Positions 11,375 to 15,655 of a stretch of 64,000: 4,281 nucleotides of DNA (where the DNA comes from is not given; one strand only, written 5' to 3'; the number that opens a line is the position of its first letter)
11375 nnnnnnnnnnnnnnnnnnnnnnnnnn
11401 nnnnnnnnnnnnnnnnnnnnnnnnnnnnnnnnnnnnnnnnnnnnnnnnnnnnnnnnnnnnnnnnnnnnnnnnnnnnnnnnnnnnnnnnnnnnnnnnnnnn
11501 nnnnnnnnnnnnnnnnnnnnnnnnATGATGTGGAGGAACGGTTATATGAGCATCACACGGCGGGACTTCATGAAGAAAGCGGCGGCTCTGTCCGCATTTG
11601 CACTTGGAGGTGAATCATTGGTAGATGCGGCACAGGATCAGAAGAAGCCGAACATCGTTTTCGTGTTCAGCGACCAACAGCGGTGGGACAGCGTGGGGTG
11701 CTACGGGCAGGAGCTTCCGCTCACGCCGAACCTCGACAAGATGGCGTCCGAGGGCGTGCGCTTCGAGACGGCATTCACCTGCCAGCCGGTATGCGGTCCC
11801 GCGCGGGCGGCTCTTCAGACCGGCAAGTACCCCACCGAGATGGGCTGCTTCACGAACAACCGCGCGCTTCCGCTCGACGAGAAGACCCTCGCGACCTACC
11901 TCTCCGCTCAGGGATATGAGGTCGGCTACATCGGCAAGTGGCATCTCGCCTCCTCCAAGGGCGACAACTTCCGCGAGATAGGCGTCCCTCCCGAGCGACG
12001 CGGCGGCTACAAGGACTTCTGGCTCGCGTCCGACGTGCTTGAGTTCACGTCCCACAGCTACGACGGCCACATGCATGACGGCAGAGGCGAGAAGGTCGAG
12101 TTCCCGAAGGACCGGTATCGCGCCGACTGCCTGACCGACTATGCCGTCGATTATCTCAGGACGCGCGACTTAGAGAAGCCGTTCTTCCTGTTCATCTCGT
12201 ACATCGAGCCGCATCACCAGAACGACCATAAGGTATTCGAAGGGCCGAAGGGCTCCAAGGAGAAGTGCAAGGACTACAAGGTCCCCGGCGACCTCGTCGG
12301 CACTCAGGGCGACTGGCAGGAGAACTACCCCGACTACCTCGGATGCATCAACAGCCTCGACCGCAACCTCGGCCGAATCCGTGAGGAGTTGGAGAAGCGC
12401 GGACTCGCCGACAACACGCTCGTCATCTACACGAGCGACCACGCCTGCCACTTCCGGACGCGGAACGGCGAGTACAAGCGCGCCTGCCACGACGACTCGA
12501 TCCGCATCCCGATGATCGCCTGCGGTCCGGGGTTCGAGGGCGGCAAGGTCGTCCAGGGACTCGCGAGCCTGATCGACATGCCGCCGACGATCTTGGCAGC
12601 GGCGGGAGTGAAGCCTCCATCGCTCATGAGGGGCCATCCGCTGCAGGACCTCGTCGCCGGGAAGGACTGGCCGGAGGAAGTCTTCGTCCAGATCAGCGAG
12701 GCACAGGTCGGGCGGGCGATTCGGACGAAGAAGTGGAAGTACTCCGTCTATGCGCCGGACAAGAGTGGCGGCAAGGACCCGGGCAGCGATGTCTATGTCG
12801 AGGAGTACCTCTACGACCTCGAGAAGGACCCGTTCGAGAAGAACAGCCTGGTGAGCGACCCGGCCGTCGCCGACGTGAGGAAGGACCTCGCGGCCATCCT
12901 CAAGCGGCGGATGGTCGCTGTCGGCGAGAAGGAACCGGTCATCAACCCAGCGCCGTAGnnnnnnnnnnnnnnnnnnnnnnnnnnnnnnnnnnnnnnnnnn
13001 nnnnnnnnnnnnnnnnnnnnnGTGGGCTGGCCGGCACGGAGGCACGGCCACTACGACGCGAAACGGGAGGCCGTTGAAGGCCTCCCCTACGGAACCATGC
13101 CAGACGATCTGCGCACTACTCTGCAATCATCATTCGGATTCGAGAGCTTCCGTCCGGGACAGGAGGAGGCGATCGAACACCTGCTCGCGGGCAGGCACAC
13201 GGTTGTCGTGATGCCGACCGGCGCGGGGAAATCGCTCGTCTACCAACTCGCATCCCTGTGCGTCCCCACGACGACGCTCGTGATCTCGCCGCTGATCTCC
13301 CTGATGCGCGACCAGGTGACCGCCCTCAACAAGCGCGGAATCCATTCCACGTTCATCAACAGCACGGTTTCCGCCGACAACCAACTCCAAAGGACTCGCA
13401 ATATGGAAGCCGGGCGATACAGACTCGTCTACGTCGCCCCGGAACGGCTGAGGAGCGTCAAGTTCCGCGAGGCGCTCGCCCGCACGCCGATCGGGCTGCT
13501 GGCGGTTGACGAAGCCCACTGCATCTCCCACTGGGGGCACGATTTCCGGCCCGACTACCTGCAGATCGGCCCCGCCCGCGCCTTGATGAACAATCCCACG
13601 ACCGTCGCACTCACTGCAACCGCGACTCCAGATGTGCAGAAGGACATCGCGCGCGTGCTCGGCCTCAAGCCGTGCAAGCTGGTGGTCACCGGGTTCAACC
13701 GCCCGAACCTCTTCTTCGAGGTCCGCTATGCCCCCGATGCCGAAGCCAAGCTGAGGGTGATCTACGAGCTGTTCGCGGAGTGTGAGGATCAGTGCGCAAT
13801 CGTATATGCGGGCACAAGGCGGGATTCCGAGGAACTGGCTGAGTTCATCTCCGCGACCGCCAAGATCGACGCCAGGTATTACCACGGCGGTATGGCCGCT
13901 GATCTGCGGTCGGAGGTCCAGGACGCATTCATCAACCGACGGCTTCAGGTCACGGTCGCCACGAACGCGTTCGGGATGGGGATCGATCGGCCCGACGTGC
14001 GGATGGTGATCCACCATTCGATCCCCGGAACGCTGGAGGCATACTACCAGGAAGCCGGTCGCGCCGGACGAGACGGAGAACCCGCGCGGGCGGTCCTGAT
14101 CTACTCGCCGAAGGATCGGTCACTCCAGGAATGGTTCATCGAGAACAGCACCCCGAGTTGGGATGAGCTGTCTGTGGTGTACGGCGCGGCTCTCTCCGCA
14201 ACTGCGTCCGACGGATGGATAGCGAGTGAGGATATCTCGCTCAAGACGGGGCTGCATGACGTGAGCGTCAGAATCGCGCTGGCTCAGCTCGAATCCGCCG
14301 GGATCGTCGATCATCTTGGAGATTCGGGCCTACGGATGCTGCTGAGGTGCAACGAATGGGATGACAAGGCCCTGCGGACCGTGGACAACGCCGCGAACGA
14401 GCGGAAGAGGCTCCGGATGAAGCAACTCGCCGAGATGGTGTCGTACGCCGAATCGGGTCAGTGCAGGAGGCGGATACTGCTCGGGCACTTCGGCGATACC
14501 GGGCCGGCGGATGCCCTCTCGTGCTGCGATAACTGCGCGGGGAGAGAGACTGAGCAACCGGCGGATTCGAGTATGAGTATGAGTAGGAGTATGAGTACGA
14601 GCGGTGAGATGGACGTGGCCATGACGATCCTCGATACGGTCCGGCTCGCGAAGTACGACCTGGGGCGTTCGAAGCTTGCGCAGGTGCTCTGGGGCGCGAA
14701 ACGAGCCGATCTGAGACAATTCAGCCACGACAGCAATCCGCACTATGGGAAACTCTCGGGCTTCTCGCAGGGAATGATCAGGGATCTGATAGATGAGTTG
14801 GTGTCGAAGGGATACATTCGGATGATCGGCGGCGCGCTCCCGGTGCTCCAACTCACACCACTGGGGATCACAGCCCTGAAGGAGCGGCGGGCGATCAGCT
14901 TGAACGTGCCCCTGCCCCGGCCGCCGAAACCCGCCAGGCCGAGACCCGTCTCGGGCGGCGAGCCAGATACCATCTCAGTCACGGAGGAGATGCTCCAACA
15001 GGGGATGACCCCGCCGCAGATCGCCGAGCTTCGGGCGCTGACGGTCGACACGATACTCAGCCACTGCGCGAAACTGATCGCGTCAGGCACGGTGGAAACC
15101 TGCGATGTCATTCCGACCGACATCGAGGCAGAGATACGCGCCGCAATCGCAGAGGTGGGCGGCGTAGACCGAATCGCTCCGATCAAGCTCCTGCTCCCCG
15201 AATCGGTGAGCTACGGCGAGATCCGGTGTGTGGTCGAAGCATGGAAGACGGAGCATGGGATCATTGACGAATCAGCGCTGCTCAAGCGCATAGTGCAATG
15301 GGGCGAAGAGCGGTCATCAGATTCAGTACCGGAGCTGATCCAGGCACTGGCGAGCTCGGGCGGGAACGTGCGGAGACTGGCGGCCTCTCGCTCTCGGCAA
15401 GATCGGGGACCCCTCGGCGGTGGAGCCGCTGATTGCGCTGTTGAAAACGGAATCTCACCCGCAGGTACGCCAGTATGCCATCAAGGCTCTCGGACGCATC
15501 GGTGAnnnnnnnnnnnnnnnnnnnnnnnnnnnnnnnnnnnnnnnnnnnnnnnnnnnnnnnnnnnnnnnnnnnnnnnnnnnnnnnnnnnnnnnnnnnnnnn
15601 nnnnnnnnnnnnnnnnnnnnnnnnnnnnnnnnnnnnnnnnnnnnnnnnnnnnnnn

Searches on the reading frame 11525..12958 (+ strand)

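Call 37: search_protein_families(library=pfam, proteins=[window:11525-12958:+], max_evalue=0.00001)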
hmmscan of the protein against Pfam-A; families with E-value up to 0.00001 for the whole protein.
window:11525-12958:+ (477 aa): 3 families
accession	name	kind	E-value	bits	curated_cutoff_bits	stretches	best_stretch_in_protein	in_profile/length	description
PF00884.28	Sulfatase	-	5.5e-59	200.4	25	1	42-362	1-301/301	Sulfatase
PF16347.10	SGSH_C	-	1.3e-14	55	29.3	1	318-461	8-150/154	N-sulphoglucosamine sulphohydrolase, C-terminal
PF01663.27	Phosphodiest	-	4.6e-11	43.4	23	1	46-306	3-219/342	Type I phosphodiesterase / nucleotide pyrophosphatase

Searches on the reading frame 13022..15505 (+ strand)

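Call 37: search_protein_families(library=pfam, proteins=[window:13022-15505:+], max_evalue=0.00001)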
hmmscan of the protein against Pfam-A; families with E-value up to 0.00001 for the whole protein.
window:13022-15505:+ (827 aa): 6 families
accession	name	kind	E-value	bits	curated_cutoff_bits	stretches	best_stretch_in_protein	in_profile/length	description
PF00270.35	DEAD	-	1.7e-26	93.4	26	1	44-206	1-165/167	DEAD/DEAH box helicase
PF00271.37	Helicase_C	-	1.2e-20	74.3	23.5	1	243-352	2-110/110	Helicase conserved C-terminal domain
PF14493.12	HTH_40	-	6.1e-20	71.7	27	1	652-738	3-89/89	Helix-turn-helix domain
PF09382.16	RQC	-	2.7e-16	59.8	23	1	532-631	10-109/114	RQC domain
PF16124.10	RecQ_Zn_bind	-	2.1e-12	48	25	1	456-505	15-65/66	RecQ zinc-binding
PF04851.21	ResIII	-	9.4e-08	32.6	22.5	1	43-200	4-161/164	Type III restriction enzyme, res subunit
